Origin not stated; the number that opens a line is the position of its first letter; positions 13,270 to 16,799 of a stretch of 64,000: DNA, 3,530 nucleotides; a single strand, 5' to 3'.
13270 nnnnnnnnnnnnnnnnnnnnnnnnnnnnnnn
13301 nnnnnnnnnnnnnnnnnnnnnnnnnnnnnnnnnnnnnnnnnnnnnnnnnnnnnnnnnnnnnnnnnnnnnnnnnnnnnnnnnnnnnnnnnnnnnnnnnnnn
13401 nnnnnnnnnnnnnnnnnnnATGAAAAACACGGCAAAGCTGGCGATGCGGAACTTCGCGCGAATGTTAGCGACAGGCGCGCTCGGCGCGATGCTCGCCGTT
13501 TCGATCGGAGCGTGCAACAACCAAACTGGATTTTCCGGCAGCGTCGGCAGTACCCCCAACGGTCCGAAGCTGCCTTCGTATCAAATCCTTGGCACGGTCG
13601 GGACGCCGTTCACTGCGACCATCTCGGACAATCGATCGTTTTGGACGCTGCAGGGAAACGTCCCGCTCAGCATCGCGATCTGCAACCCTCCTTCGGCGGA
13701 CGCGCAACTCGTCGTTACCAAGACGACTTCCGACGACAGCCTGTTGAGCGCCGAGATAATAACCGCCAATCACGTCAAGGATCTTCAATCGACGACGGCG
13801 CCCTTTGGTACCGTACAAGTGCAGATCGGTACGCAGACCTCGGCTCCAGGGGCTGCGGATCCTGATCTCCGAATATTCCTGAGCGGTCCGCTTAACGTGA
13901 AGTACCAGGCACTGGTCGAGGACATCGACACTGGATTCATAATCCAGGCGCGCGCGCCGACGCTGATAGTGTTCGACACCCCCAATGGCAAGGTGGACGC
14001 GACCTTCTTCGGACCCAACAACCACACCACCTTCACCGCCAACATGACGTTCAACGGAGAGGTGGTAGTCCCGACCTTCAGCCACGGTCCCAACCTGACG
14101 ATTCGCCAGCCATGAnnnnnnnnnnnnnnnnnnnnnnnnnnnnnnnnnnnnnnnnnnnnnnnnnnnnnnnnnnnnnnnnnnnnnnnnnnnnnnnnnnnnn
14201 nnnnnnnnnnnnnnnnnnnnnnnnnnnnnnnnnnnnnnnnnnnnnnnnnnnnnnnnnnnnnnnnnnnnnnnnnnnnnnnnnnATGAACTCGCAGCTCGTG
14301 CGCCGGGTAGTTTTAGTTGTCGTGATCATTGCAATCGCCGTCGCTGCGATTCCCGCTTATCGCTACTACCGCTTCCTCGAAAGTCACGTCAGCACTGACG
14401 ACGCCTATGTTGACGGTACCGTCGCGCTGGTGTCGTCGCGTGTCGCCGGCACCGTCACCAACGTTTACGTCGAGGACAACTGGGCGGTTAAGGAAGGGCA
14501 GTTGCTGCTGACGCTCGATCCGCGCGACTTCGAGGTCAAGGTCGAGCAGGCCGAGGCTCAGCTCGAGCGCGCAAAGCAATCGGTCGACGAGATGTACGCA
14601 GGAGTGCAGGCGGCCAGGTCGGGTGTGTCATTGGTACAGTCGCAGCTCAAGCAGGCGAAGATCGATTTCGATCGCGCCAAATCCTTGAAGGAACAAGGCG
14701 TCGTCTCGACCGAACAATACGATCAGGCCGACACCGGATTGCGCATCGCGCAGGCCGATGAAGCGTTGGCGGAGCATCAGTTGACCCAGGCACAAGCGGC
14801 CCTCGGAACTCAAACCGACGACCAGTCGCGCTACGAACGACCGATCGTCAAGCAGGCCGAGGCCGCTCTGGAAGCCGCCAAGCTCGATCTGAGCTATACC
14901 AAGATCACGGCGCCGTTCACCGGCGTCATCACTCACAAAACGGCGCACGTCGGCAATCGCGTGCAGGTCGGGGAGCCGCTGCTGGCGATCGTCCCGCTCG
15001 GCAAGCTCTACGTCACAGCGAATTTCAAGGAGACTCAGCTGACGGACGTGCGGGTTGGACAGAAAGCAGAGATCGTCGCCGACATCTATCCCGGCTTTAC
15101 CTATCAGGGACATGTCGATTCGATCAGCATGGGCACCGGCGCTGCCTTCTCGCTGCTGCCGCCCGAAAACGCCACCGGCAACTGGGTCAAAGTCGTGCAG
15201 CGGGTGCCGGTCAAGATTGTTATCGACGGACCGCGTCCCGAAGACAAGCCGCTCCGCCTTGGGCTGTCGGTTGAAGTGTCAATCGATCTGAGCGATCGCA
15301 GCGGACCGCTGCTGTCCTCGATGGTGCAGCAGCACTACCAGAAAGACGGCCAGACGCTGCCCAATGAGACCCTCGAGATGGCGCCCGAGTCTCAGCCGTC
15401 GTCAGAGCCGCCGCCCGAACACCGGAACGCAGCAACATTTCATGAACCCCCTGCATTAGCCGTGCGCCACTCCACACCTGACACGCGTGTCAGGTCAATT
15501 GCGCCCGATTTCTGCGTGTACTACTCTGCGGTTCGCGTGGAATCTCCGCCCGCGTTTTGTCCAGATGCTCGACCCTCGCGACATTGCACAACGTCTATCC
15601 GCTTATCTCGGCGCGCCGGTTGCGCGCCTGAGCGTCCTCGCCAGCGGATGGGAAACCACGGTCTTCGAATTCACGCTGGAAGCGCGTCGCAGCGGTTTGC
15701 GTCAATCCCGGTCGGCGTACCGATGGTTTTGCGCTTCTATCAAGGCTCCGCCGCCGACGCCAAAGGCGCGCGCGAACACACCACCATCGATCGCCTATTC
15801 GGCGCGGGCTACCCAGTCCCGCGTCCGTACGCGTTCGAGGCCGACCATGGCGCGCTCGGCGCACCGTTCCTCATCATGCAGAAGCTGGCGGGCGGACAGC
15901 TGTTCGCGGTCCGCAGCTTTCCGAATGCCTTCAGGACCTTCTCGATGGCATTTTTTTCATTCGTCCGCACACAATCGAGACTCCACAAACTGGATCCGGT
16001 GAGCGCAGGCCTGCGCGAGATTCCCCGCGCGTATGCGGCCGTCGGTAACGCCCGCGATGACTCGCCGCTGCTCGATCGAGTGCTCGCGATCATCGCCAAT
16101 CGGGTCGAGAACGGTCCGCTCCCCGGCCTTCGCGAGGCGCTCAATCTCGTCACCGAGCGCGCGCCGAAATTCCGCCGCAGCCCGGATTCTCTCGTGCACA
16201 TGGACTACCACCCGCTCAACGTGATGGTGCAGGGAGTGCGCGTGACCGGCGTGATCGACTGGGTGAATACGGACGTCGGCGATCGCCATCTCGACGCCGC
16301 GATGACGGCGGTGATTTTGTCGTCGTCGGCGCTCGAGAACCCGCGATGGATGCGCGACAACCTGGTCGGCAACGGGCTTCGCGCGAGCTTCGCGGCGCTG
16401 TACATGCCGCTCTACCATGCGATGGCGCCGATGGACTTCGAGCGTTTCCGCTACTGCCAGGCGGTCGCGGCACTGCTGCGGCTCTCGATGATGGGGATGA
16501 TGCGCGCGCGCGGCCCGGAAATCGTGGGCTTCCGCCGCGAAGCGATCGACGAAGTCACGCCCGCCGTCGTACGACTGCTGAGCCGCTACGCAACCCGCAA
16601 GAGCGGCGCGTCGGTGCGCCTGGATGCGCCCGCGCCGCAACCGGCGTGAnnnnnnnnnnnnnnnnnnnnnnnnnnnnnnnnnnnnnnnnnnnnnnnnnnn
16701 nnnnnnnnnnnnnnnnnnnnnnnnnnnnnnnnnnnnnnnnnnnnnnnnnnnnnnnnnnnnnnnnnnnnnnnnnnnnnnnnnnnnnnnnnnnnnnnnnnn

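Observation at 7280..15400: Compact envelope module: secreted protein, DUF1329, VWA-TM-FHA sensor, giant Thr/Pro-rich surface protein, coupled lipoprotein and an orphan HlyD adaptor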

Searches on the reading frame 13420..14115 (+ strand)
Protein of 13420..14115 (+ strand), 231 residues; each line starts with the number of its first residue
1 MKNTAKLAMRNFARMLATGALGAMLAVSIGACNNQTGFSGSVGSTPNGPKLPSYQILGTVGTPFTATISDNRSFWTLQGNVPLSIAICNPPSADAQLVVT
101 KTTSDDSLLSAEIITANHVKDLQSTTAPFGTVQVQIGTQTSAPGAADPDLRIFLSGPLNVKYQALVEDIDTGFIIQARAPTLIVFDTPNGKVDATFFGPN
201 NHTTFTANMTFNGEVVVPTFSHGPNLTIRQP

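Call 4: search_protein_families(library=pfam, proteins=[window:13420-14115:+], max_evalue=0.01)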
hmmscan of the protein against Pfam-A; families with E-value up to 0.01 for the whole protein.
window:13420-14115:+ (231 aa): 0 families

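Call 6: search_protein_families(library=pfam, proteins=[window:13420-14115:+], max_evalue=10)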
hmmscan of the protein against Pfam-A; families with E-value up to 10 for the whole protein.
window:13420-14115:+ (231 aa): 2 families
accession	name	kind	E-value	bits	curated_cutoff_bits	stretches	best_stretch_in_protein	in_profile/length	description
PF23981.1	DUF7305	-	0.089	13.1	27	1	147-223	92-171/185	Domain of unknown function (DUF7305)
PF22372.1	BA_2335-like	-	0.11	12.9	27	1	183-202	3-23/59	BA_2335-like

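Call 7: search_protein_families(library=ncbifam, proteins=[window:13420-14115:+], max_evalue=0.1)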
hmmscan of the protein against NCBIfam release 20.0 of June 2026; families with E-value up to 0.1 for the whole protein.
window:13420-14115:+ (231 aa): 0 families

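Call 16: find_homologous_proteins(query=window:13420-14115:+)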
Query window:13420-14115:+ (231 aa): 223 proteins with E <= 0.001 among 786 candidates; the best 120 are listed.
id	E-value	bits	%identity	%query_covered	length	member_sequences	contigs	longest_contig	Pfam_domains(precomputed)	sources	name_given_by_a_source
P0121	1.0e-146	504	100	100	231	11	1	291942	-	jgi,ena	jgi:hypothetical protein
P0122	1.9e-135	467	91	100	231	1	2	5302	-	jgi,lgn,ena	-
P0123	1.0e-125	436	88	99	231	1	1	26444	-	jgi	jgi:hypothetical protein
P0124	6.1e-119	413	85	97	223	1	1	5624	-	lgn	-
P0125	1.4e-118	412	85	97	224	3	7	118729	-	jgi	jgi:hypothetical protein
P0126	5.5e-118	410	82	100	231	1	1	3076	-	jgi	jgi:hypothetical protein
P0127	5.9e-118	410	85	98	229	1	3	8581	-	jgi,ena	-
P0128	8.5e-118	410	81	100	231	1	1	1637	-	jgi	jgi:hypothetical protein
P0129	2.7e-117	408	83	100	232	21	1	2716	-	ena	-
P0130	7.9e-117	407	81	100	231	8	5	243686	-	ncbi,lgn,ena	-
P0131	1.7e-116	405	82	100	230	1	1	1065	-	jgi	jgi:hypothetical protein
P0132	1.8e-116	405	83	97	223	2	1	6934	-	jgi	jgi:hypothetical protein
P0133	4.6e-115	401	85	92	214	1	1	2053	-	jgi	-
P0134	5.5e-115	400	83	97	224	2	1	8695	-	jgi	jgi:hypothetical protein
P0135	6.8e-115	400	81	100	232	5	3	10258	-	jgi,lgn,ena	jgi:hypothetical protein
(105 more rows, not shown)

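Call 55: predict_structure(alignment_id=A4)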
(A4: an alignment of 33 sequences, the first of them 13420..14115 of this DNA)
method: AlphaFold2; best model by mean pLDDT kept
length: 231 residues; sequences in the alignment: 33
mean_pLDDT: 81.4   pTM: 0.74
mean pLDDT of the five models: 81.4, 79.7, 78.5, 77.0, 64.1
residues with pLDDT >= 90: 95; 70-90: 79; 50-70: 40; < 50: 17
segments of 3 or more residues with pLDDT < 50: 32-45
pLDDT, mean of each block of 10 residues (from residue 1): 62 67 56 44 52 94 96 94 90 87 97 91 96 90 90 90 87 89 89 83 82 78 70 62
secondary structure, 60 per line:
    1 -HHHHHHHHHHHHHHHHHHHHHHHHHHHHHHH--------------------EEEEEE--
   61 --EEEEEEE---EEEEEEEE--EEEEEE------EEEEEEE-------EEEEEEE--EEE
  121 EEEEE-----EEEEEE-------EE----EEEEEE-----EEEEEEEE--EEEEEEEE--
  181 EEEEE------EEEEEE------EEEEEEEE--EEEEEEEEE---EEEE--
elements in order: H2-32 E53-58 E63-69 E73-80 E83-88 E95-101 E109-115 E118-125 E131-136 E150-155 E161-168 E171-178 E181-185 E192-197 E204-211 E214-222 E226-229
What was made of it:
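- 13420..14115 (+): Core gene 3: a lipoprotein (lipobox ...IGAC, invariant Cys32) with a two-beta-sandwich body. The start is ATG 13420 (ATGA overlap) or the conserved Met at 13444. AlphaFold pLDDT 81, 16 strands (call 55).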

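Call 63: search_protein_families(library=padloc, proteins=[window:13420-14115:+], max_evalue=0.01)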
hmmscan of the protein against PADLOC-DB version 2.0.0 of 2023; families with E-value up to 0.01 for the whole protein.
window:13420-14115:+ (231 aa): 0 families

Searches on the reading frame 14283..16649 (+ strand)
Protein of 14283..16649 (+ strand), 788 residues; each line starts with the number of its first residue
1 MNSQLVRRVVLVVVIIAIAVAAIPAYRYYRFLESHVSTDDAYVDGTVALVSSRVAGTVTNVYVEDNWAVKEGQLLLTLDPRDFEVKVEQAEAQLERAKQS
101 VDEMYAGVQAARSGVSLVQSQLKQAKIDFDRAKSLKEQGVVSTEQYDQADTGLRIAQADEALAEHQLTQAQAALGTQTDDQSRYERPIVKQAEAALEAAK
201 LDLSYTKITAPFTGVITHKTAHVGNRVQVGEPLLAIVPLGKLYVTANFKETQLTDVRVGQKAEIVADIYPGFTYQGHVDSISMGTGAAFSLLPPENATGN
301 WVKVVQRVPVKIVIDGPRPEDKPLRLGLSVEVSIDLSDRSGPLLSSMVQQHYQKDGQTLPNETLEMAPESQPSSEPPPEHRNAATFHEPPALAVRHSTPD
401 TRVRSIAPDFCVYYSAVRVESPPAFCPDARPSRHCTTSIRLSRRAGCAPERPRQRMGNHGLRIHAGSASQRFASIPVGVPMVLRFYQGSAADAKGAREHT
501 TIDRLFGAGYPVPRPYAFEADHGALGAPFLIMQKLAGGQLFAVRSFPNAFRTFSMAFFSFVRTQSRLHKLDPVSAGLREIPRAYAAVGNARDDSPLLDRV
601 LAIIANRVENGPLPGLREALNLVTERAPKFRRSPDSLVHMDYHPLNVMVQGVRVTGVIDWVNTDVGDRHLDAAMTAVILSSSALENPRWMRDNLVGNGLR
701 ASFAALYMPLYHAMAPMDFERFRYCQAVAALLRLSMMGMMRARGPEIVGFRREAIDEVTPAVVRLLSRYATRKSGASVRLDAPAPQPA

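Call 4: search_protein_families(library=pfam, proteins=[window:14283-16649:+], max_evalue=0.01)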
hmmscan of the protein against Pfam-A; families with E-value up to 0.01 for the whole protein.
window:14283-16649:+ (788 aa): 7 families
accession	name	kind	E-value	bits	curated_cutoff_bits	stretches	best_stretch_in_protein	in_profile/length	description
PF01636.29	APH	-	2.4e-27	96.7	23.2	1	465-683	7-211/239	Phosphotransferase enzyme family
PF16576.10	HlyD_D23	-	1.5e-17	64.1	30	1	46-282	18-185/214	Barrel-sandwich domain of CusB or HlyD membrane-fusion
PF13437.12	HlyD_3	-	1.8e-16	61.2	22.2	1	207-325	1-104/106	HlyD family secretion protein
PF00529.27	CusB_dom_1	-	5.3e-16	59.1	26.5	1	111-335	12-88/89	Cation efflux system protein CusB domain 1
PF13533.13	Biotin_lipoyl_2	-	7.6e-09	35.6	29.8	1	50-79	3-32/32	Biotin-lipoyl like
PF00364.28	Biotin_lipoyl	-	1.4e-05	25.2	22.1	0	50-78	45-73/73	Biotin-requiring enzyme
PF02321.23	OEP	-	0.0011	19.3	22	1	86-174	94-182/187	Outer membrane efflux protein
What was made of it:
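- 14283..15459 (+): Core gene 4: an EmrA-like membrane-fusion adaptor with an N-terminal TM helix and no transporter partner. In this window the frame is broken at about 15417, so the ORF reads on to 16649. Pfam HlyD_D23, HlyD_3 and Biotin_lipoyl_2 (call 4).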

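Call 7: search_protein_families(library=ncbifam, proteins=[window:14283-16649:+], max_evalue=0.1)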
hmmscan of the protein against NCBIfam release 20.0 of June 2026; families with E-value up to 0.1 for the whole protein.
window:14283-16649:+ (788 aa): 43 families (the best 25 are shown)
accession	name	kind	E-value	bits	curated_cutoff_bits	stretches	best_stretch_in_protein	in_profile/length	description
TIGR00998.1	8a0101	subfamily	5.7e-91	304.9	390.8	1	11-334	7-334/334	EmrA/EmrK family multidrug efflux transporter periplasmic adaptor subunit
NF011715.0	PRK15136.1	equivalog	9.2e-83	278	563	1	9-355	22-366/390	multidrug efflux MFS transporter periplasmic adaptor subunit EmrA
NF007785.0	PRK10476.1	equivalog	4.3e-58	196.8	376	1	7-335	11-341/347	multidrug transporter subunit MdtN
TIGR01730.1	RND_mfp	subfamily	1.2e-39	136.2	94.9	3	189-283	118-212/322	efflux RND transporter periplasmic adaptor subunit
NF002939.0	PRK03598.1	equivalog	1.1e-30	107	393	1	8-283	5-282/332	secretion protein HlyD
NF007850.1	PRK10559.1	equivalog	4.5e-25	88.4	400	1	8-317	3-263/303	p-hydroxybenzoic acid efflux pump subunit AaeA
TIGR01843.1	type_I_hlyD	subfamily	2.8e-17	62.8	208.65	2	147-288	212-358/422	HlyD family type I secretion periplasmic adaptor subunit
TIGR02971.1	heterocyst_DevB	subfamily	3.4e-17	62.8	129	1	69-282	38-279/327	ABC exporter membrane fusion protein, DevB family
NF008606.0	PRK11578.1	equivalog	7.6e-16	58.2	342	2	189-281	167-262/371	macrolide transporter subunit MacA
TIGR00999.1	8a0102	subfamily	1.1e-15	57.5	319.3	1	69-282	4-168/271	CzcB/NccB family metal efflux transporter periplasmic adaptor subunit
NF045904.1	RND-peri-MexE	equivalog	4.5e-15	55.4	714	2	50-132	66-145/390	multidrug efflux RND transporter periplasmic adaptor subunit MexE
NF008589.1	PRK11556.1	equivalog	5.6e-15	55.1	391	2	162-236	151-225/392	MdtA/MuxA family multidrug efflux RND transporter periplasmic adaptor subunit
NF033138.2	RND-peri-MexC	equivalog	1.3e-11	44.2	625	2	47-134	63-146/375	MexC family multidrug efflux RND transporter periplasmic adaptor subunit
NF000272.2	OqxA_adapt_sub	exception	1.7e-09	37.2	835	2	51-122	71-139/391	multidrug efflux RND transporter periplasmic adaptor subunit OqxA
NF007362.0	PRK09859.1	equivalog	5.4e-07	29.1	738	2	106-174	99-167/385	multidrug transporter subunit MdtE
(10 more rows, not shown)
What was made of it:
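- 14283..15459 (+): TIGR00998 at 304.9 bits, below its 390.8 cut-off (call 7).
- Checked: EmrA-like adaptor, starting at 14283 (calls 4, 7).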
